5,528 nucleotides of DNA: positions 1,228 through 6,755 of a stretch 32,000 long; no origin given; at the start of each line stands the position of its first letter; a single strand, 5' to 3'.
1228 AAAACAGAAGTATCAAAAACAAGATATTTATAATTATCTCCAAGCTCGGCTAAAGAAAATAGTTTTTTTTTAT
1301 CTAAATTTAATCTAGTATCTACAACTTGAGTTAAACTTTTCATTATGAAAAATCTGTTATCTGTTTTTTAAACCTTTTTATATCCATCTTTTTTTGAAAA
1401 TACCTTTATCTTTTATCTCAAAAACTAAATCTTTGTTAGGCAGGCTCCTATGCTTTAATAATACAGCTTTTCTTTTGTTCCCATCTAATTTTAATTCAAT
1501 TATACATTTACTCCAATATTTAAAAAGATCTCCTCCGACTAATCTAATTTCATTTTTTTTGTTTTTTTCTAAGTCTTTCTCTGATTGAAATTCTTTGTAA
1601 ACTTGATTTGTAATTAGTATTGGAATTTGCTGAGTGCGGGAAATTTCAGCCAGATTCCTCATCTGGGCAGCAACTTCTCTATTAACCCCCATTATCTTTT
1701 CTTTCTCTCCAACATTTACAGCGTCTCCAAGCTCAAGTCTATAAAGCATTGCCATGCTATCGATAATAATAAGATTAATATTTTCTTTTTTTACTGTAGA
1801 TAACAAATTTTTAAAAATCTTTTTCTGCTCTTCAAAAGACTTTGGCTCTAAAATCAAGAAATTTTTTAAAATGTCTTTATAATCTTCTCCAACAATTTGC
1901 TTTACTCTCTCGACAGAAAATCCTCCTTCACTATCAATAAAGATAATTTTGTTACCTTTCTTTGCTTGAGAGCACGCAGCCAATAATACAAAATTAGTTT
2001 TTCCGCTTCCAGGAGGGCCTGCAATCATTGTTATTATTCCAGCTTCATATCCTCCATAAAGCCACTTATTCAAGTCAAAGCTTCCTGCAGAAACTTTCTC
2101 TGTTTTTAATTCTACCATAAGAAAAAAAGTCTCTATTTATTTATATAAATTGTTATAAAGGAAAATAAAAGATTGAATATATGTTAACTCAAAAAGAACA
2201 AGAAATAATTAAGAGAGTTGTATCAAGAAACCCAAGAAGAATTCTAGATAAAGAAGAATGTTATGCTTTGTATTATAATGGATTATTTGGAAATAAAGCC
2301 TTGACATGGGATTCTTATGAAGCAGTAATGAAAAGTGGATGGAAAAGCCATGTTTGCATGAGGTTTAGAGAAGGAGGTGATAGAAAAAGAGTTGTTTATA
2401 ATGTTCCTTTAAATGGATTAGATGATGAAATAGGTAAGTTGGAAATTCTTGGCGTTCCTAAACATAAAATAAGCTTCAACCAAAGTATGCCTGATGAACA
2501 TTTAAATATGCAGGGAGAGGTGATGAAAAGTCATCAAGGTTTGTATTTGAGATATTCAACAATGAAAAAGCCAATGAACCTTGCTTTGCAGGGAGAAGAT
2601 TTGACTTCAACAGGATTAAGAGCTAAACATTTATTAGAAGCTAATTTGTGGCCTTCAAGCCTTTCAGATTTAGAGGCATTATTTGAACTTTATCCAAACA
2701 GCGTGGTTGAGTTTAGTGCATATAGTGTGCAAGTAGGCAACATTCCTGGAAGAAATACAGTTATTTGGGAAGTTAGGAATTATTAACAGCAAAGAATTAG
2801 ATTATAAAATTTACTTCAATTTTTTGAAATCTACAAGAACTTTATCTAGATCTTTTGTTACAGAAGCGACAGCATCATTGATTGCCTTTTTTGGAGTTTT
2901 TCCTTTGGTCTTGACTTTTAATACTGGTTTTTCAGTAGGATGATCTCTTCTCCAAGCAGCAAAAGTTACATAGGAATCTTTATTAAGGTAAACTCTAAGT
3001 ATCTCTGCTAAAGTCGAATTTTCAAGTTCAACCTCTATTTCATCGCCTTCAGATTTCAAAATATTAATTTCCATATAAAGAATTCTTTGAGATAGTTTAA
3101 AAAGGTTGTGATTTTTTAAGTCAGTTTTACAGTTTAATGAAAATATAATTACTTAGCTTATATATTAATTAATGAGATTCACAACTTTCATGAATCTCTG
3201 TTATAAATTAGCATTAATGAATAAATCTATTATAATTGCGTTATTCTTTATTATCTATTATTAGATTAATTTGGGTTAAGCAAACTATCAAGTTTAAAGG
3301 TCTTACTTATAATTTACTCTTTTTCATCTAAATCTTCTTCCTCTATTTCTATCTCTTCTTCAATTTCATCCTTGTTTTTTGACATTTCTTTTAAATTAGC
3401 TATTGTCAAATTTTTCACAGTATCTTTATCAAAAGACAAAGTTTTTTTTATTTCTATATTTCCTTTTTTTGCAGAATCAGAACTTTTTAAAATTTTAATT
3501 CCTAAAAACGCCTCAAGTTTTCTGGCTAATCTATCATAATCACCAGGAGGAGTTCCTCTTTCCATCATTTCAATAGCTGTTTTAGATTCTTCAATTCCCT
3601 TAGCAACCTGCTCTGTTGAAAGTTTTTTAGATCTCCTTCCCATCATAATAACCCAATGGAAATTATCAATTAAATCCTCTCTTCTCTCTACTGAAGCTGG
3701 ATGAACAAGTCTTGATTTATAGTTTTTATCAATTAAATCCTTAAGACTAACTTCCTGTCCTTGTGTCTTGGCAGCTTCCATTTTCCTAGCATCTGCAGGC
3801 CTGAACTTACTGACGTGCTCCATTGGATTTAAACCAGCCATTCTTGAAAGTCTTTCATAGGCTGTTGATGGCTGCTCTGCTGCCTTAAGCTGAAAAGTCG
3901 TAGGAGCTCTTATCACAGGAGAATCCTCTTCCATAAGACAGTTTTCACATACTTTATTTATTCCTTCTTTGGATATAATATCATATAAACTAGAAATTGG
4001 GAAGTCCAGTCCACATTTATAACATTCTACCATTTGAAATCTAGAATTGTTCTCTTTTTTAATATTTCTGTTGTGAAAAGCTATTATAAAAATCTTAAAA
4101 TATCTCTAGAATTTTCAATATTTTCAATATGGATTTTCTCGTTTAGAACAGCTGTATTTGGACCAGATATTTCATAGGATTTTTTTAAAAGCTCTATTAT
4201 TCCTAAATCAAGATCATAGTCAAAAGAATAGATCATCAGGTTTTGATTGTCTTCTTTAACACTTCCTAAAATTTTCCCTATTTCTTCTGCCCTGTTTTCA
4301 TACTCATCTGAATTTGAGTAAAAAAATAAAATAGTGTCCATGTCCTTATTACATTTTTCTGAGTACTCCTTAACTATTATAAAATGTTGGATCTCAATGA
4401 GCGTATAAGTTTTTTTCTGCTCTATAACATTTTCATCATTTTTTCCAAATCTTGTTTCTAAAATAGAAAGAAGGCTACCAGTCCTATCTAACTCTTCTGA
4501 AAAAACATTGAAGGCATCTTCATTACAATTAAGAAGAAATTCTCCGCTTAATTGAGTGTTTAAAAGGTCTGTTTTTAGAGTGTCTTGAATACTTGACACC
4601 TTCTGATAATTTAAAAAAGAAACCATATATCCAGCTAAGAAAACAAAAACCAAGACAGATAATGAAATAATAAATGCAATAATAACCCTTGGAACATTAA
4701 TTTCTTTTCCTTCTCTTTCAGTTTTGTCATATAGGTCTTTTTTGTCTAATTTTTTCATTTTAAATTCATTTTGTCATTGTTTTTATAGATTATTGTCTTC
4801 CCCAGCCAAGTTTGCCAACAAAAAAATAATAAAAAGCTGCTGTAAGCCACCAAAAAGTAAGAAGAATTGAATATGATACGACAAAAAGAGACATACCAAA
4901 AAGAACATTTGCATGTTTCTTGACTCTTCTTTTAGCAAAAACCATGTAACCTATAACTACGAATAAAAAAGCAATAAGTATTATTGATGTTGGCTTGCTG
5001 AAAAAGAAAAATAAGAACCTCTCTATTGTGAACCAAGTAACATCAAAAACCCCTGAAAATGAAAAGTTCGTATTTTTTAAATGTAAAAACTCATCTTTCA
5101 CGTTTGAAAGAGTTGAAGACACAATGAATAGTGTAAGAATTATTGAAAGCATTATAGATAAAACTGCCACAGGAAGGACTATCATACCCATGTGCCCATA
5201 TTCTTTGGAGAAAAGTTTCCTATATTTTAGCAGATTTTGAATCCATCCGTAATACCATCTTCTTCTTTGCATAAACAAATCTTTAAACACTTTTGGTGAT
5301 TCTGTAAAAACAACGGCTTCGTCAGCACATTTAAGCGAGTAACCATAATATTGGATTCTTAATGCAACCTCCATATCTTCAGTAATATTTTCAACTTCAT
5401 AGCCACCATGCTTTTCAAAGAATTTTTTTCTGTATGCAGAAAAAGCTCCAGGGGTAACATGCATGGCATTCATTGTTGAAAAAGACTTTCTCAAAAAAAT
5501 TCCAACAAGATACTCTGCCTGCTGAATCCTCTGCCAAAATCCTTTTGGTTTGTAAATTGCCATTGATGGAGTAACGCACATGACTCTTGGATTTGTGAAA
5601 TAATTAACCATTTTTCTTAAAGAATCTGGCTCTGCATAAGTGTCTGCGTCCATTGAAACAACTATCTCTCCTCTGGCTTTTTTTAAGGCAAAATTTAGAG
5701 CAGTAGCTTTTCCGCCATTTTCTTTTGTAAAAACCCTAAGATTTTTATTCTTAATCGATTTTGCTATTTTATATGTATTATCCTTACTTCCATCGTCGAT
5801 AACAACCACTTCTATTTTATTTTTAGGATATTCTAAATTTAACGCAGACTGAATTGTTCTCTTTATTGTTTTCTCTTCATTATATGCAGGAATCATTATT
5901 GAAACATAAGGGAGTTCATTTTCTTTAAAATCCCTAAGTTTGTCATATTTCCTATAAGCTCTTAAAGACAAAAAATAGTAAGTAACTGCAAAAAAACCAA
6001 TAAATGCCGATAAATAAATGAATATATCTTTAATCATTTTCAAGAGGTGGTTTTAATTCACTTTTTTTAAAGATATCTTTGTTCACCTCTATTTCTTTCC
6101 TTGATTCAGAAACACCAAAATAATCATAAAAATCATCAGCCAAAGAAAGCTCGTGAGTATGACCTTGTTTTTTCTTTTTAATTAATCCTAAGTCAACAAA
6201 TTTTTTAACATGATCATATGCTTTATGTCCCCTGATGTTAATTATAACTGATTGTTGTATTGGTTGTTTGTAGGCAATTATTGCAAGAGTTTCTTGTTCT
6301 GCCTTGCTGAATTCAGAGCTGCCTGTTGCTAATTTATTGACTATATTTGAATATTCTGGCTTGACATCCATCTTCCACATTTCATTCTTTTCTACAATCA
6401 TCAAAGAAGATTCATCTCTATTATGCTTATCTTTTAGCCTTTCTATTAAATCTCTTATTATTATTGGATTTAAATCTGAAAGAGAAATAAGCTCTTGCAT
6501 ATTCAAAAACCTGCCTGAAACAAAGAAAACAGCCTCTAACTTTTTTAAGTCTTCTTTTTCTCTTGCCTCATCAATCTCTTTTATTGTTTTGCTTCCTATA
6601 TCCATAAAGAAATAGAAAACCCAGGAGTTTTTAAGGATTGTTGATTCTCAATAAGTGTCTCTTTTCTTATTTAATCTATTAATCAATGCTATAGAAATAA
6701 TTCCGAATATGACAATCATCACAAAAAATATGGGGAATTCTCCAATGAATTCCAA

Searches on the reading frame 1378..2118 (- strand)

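Call 9: search_protein_families(library=pfam, proteins=[window:1378-2118:-], max_evalue=0.01)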
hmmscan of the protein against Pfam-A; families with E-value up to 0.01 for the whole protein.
window:1378-2118:- (246 aa): 15 families
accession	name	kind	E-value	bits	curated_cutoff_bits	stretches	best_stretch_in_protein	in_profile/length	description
PF08423.17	Rad51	-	1.3e-23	84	22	1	8-241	7-242/244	Rad51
PF00154.27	RecA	-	2.3e-13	50.6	27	1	4-176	28-191/262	recA bacterial DNA recombination protein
PF13479.12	AAA_24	-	6.3e-10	39.7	27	1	30-228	5-191/195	AAA domain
PF06745.19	ATPase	-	3.4e-09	36.8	26.6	1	15-240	7-224/231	KaiC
PF13481.12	AAA_25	-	6.3e-08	32.9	27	1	14-128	19-158/195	AAA domain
PF03796.21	DnaB_C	-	1.1e-06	28.7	27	0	12-61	5-54/255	DnaB-like helicase C terminal domain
PF01637.24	ATPase_2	-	9.6e-05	22.7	33.2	1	27-126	20-123/225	ATPase domain predominantly from Archaea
PF05707.18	Zot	-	9.7e-05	22.3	20.3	1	29-133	2-101/197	Zonular occludens toxin (Zot)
PF13086.12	AAA_11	-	0.0025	18.1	27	1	22-53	12-42/257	AAA domain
PF07088.17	GvpD_P-loop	-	0.0039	17.5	24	0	25-47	8-30/189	GvpD gas vesicle protein, P-loop domain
PF25199.1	nSTAND_NTPase5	-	0.0059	16.9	34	0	28-76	42-91/145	Novel STAND NTPase 5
PF02492.25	cobW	-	0.0062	16.6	20.7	0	29-70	2-43/180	CobW/HypB/UreG, nucleotide-binding domain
PF20720.3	nSTAND3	-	0.0068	16.5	27.2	1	31-121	21-110/155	Novel STAND NTPase 3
PF10443.15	RNA12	-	0.0083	15.4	27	0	15-62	7-49/429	RNA12 protein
PF00448.28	SRP54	-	0.0099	16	22.7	0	29-121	3-91/196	SRP54-type protein, GTPase domain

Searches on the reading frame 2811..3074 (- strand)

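Call 34: search_protein_families(library=pfam, proteins=[window:2811-3074:-], max_evalue=0.1)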
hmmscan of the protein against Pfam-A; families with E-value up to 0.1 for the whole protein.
window:2811-3074:- (87 aa): 2 families
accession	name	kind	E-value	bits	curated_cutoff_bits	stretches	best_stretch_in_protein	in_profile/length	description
PF13656.11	RNA_pol_L_2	-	1.3e-14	54.1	27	1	12-79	3-72/75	RNA polymerase Rpb3/Rpb11 dimerisation domain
PF07892.16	DUF1667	-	0.065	13.7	27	1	48-74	28-54/82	Protein of unknown function (DUF1667)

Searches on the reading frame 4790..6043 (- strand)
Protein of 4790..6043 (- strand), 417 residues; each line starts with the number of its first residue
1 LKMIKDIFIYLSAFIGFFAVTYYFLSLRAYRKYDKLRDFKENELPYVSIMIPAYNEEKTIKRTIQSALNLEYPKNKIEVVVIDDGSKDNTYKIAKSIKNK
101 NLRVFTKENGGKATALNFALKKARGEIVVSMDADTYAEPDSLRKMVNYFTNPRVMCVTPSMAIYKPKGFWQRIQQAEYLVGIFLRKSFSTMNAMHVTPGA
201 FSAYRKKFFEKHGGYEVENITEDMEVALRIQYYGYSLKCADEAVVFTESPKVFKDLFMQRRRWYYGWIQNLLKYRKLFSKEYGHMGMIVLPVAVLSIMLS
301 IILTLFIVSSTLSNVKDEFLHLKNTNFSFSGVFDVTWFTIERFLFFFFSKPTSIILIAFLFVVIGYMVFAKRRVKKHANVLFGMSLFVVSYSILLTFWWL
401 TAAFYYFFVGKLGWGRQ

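Call 9: search_protein_families(library=pfam, proteins=[window:4790-6043:-], max_evalue=0.01)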
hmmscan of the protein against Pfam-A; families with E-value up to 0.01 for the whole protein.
window:4790-6043:- (417 aa): 7 families
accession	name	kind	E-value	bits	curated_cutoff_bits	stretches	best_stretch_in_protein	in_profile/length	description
PF00535.33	Glycos_transf_2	-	2e-40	138.9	23.3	1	48-212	1-167/168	Glycosyl transferase family 2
PF13641.12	Glyco_tranf_2_3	-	1e-28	101.4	27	1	45-266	1-230/230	Glycosyltransferase like family 2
PF13632.12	Glyco_trans_2_3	-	3.1e-21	76.5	27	1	127-306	1-191/198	Glycosyl transferase family group 2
PF13506.12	Glyco_transf_21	-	2.2e-17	63.5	21.7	1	112-263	18-172/174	Glycosyl transferase family 21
PF10111.15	Glyco_tranf_2_2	-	1.1e-15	58.3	27.3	1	48-263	1-231/276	Glycosyltransferase like family 2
PF03142.21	Chitin_synth_2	-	5.4e-12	45.6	27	1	123-214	200-294/527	Chitin synthase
PF13704.12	Glyco_tranf_2_4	-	0.0022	18.9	27.5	1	55-134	2-81/98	Glycosyl transferase family 2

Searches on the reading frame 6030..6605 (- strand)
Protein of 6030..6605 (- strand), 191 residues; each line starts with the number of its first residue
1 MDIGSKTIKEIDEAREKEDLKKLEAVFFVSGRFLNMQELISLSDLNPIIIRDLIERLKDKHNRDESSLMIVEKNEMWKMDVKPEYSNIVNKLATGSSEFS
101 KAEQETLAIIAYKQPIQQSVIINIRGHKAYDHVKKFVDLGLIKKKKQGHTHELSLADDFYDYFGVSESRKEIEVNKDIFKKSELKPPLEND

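Call 34: search_protein_families(library=pfam, proteins=[window:6030-6605:-], max_evalue=0.1)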
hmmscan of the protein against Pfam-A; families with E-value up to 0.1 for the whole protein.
window:6030-6605:- (191 aa): 2 families
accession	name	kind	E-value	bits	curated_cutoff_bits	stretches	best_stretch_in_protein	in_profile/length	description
PF04079.22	SMC_ScpB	-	4.3e-35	121.1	27.4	1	22-167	2-153/160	Segregation and condensation complex subunit ScpB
PF03602.21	Cons_hypoth95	-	0.03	14.5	24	0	50-99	129-178/182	Conserved hypothetical protein 95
